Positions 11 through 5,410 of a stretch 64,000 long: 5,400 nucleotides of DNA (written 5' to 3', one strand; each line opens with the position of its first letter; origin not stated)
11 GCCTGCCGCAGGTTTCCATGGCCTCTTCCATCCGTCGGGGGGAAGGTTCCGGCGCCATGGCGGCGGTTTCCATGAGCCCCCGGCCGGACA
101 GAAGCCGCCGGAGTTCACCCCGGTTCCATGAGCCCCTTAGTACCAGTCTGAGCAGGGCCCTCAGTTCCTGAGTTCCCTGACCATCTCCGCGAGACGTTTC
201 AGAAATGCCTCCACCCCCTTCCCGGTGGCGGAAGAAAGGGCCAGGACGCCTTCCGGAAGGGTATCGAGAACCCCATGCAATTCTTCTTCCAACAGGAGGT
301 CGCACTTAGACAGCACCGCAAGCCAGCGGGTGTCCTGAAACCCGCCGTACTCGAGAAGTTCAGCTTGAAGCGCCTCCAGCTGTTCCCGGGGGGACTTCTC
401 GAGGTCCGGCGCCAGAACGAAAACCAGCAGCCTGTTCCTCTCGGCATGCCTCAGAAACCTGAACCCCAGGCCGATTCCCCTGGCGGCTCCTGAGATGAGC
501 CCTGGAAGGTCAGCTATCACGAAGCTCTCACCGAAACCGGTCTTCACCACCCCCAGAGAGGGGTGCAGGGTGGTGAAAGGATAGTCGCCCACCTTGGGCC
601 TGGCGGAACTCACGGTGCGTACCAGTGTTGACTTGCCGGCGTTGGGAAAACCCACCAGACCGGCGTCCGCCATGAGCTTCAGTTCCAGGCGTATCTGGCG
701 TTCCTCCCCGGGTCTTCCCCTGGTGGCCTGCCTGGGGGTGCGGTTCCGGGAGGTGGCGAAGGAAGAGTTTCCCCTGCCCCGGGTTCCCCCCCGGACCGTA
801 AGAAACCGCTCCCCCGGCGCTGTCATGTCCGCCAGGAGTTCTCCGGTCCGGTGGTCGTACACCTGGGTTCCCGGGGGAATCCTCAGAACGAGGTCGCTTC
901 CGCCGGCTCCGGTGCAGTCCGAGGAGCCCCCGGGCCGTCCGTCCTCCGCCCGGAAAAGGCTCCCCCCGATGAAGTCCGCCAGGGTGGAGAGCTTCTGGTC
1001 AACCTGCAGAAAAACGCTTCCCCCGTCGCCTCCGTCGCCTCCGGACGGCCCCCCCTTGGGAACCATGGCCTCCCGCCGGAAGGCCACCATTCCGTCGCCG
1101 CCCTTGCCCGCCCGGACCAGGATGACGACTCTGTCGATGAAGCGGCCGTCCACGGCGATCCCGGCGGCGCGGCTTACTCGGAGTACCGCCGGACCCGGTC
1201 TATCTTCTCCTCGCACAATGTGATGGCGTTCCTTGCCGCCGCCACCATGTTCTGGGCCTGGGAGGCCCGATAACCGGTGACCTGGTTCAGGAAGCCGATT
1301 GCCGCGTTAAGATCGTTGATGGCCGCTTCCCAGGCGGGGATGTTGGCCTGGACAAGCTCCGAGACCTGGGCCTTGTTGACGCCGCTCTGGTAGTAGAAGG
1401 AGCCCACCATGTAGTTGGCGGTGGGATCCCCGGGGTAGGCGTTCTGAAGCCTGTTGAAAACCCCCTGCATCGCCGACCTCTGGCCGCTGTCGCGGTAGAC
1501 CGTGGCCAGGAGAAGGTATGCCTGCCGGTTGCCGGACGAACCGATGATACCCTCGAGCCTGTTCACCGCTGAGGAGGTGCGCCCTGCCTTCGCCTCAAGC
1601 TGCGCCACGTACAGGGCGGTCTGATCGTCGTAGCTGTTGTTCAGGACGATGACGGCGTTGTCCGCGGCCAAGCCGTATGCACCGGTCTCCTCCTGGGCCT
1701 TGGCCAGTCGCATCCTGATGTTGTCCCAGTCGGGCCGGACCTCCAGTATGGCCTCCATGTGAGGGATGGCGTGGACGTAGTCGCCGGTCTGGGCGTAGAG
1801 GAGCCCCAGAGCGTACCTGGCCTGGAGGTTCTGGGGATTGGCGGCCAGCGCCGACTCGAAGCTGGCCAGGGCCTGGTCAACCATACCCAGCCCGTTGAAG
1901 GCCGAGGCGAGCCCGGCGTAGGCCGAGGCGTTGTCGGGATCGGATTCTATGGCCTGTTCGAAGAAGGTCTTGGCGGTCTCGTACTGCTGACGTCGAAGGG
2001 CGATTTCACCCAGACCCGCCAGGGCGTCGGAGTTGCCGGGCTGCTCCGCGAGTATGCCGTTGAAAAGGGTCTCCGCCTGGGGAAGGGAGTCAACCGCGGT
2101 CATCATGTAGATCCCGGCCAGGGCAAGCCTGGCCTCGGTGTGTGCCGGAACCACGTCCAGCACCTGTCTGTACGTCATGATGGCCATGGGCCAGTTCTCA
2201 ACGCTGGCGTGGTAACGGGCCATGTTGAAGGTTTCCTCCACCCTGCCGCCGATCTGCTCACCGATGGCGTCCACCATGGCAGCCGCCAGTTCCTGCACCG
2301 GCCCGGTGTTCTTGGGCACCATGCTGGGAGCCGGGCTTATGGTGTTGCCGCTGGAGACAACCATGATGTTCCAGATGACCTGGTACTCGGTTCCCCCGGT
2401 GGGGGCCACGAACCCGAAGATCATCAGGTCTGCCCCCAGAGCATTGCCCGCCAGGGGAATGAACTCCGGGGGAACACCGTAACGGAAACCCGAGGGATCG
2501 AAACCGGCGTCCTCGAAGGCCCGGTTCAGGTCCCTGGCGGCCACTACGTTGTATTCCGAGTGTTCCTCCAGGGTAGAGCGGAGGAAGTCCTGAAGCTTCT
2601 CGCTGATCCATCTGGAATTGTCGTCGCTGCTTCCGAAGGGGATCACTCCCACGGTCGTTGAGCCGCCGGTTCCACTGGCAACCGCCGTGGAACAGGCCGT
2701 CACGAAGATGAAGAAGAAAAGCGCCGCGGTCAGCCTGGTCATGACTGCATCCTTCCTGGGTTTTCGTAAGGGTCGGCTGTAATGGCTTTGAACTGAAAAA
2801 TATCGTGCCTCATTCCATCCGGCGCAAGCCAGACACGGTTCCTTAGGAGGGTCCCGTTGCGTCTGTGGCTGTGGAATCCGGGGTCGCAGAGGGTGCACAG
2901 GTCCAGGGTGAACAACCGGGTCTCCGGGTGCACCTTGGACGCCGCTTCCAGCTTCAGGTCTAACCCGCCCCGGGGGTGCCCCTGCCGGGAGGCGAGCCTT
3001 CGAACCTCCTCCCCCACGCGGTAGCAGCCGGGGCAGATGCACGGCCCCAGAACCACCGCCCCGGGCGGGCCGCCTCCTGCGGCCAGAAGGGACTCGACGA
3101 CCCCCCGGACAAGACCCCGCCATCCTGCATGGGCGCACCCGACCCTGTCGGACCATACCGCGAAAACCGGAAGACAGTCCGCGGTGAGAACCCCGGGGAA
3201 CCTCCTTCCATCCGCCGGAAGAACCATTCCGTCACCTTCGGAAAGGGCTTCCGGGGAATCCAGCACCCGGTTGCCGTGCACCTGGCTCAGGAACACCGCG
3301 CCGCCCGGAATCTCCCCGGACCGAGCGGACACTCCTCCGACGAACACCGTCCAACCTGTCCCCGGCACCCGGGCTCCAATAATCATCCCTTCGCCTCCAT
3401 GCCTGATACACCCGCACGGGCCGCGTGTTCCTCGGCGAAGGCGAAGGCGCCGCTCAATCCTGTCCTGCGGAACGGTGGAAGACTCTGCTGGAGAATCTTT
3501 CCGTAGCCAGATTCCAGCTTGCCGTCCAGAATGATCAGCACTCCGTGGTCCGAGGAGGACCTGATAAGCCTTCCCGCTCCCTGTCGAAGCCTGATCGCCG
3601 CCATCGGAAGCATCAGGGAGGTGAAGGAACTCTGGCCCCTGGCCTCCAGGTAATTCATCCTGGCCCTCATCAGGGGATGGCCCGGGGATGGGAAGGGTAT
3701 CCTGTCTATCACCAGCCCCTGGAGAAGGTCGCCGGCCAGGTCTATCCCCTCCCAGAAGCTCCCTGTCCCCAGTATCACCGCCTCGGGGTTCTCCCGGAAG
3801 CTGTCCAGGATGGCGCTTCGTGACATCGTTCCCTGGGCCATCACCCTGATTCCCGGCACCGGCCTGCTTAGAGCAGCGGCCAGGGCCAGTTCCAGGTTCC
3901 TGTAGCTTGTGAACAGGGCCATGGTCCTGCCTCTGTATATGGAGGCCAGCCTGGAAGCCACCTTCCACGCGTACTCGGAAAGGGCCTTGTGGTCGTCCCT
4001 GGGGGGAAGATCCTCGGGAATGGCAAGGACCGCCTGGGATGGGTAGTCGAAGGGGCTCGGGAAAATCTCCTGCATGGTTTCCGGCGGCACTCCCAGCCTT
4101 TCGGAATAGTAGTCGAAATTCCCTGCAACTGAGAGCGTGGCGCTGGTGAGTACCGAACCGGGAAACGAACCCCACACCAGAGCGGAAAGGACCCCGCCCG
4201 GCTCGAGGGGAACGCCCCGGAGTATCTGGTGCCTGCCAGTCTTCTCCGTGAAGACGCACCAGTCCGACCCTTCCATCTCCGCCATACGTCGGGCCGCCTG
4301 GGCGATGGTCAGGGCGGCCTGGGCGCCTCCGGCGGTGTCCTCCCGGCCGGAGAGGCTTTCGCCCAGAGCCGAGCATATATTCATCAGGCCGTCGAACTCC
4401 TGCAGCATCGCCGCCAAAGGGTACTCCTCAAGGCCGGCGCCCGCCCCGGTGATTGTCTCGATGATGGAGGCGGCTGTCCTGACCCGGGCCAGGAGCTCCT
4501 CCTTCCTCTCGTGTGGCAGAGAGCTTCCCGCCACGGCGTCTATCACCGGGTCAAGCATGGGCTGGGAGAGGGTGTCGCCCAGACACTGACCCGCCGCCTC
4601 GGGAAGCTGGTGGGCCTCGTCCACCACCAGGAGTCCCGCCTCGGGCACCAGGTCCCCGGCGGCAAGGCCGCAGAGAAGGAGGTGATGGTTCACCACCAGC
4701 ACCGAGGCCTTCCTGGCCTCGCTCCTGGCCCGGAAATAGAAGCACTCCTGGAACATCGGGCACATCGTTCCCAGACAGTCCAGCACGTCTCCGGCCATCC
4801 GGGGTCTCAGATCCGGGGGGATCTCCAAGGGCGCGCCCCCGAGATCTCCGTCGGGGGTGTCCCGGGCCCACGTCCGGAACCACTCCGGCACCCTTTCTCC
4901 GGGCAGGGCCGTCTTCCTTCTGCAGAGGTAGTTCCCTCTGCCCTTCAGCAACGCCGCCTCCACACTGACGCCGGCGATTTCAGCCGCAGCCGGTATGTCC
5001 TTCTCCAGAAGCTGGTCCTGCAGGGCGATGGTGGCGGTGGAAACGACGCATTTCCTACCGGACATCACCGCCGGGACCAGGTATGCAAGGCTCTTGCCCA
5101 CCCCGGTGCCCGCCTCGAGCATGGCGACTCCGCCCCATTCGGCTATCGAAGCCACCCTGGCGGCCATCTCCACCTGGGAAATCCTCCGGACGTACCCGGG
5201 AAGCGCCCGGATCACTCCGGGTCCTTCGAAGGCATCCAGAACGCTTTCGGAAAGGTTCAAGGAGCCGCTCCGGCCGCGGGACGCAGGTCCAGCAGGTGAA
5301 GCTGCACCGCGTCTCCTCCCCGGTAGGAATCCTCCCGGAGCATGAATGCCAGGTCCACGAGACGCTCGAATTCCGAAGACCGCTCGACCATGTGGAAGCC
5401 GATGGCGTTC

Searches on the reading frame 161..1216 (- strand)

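Call 53: search_protein_families(library=pfam, proteins=[window:161-1216:-], max_evalue=0.00001)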
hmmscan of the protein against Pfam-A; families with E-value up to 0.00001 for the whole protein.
window:161-1216:- (351 aa): 3 families
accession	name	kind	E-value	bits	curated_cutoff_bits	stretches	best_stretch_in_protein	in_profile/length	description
PF01018.28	GTP1_OBG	-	7.8e-57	191.7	27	1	27-181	1-155/155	GTP1/OBG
PF01926.29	MMR_HSR1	-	3.3e-20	72.7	21.9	1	185-292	2-101/113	50S ribosome-binding GTPase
PF02421.24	FeoB_N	-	4.4e-08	33.2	27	1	186-242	4-59/156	Ferrous iron transport protein B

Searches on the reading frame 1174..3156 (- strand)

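Call 53: search_protein_families(library=pfam, proteins=[window:1174-3156:-], max_evalue=0.00001)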
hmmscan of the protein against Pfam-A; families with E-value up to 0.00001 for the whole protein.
window:1174-3156:- (660 aa): 17 families
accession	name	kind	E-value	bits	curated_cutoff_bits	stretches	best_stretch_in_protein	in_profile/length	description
PF14559.12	TPR_19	-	7.1e-25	87.6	25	2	360-417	9-65/68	Tetratricopeptide repeat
PF13428.12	TPR_14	-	3.6e-23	80.1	23.5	0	445-487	2-44/44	Tetratricopeptide repeat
PF13432.12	TPR_16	-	1.5e-18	67.3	32.7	1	419-474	6-59/65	Tetratricopeptide repeat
PF00515.34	TPR_1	-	1.4e-16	60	27.8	0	377-409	2-34/34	Tetratricopeptide repeat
PF13181.12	TPR_8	-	2.2e-16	59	25.7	0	377-409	2-34/34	Tetratricopeptide repeat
PF07719.23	TPR_2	-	2.5e-15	55.7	27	0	377-409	2-34/34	Tetratricopeptide repeat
PF13431.12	TPR_17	-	1.6e-14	53.4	24.4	0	398-430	1-33/34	Tetratricopeptide repeat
PF13414.12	TPR_11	-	6.7e-14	51.7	26.8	0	423-458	7-42/42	TPR repeat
PF23914.1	TPR_CcmH_CycH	-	3e-13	50.4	42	2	313-409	57-154/158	Cytochrome c-type biogenesis protein H TPR domain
PF13176.12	TPR_7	-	2.3e-12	46.4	27.9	0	448-476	3-31/36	Tetratricopeptide repeat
PF13371.12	TPR_9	-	9.9e-11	42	35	0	427-485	12-68/73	Tetratricopeptide repeat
PF13424.12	TPR_12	-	2e-10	41.1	30.1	0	379-439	6-74/77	Tetratricopeptide repeat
PF14561.12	TPR_20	-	4e-10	40.3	25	0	429-484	7-64/90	Tetratricopeptide repeat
PF13174.12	TPR_6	-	1.1e-08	35.6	26.3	0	378-408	2-32/33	Tetratricopeptide repeat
PF24575.1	TPR_Slam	-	2.8e-08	34.5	35.2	0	442-494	45-97/104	Surface lipoprotein assembly modifier, N-terminal TPR repeats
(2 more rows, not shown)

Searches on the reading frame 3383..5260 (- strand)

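Call 53: search_protein_families(library=pfam, proteins=[window:3383-5260:-], max_evalue=0.00001)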
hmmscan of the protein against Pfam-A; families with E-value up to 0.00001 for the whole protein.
window:3383-5260:- (625 aa): 2 families
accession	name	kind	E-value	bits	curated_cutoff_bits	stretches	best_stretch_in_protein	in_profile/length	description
PF13307.12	Helicase_C_2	-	7.6e-39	133.9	25.3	1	437-596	3-169/170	Helicase C-terminal domain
PF00270.35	DEAD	-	8e-07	29.4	26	0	45-88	16-65/167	DEAD/DEAH box helicase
